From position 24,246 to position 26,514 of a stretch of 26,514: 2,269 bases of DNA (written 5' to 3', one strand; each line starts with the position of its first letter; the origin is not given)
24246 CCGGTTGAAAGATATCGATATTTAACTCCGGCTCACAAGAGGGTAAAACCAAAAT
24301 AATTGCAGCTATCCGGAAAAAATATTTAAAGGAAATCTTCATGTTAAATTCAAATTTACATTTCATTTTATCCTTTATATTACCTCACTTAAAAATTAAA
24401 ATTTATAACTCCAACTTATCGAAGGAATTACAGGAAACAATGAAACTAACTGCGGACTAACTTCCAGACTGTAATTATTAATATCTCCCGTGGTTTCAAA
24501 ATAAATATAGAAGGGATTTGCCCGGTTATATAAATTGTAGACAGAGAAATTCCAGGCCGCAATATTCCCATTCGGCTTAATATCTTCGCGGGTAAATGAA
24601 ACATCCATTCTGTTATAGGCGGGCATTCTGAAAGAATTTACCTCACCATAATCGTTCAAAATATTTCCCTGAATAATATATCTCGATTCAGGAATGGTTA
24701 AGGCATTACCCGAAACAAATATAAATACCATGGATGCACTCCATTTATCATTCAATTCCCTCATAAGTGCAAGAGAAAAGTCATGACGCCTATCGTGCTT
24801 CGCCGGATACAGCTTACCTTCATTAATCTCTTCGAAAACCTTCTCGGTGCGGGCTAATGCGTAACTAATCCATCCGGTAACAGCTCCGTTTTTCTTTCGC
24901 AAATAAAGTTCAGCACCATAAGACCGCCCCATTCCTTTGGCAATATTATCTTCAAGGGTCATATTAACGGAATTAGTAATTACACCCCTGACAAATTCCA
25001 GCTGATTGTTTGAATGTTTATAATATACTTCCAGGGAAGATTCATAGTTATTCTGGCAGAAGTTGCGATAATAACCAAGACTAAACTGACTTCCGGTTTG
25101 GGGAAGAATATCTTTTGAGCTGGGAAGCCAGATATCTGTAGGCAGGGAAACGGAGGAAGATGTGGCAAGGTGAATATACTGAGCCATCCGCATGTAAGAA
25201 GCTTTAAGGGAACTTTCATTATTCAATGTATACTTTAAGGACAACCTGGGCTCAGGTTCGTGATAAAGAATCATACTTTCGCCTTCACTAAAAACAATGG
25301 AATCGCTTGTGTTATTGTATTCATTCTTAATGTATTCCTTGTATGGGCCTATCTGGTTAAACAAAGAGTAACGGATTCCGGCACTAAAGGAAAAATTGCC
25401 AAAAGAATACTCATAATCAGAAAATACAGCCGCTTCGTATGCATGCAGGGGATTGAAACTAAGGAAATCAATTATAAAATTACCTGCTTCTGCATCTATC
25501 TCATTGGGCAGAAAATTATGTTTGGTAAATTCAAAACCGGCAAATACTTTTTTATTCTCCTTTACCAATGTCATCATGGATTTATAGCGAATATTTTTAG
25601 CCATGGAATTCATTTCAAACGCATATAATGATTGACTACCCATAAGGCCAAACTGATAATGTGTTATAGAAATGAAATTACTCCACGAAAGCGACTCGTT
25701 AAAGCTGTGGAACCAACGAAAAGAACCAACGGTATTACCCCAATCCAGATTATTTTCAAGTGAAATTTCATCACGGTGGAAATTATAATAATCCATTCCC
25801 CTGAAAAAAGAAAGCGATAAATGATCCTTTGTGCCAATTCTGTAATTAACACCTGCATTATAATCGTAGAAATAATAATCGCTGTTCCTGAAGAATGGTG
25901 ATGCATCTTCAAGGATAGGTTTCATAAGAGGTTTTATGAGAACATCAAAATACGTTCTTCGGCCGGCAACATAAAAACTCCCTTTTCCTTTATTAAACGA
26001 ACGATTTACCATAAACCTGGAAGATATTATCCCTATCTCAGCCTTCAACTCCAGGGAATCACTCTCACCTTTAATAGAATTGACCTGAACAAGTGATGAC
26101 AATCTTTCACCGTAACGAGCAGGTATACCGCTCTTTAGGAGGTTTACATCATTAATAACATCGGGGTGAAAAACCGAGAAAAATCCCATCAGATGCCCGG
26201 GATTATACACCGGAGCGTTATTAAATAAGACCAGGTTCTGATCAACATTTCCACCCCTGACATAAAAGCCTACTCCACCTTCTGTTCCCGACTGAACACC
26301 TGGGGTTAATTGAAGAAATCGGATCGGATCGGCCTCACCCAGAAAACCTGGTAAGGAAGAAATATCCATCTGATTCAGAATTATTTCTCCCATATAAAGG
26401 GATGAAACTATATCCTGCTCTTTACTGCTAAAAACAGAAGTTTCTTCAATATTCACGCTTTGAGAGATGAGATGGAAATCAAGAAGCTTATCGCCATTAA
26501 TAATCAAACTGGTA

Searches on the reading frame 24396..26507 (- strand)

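Call 34: search_protein_families(library=pfam, proteins=[window:24396-26507:-], max_evalue=0.00001)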
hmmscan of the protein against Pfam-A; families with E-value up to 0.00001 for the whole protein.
window:24396-26507:- (703 aa): 1 family
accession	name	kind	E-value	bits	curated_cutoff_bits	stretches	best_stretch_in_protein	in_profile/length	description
PF07715.20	Plug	-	1.2e-07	32.7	23.9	1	64-135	28-102/107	TonB-dependent Receptor Plug Domain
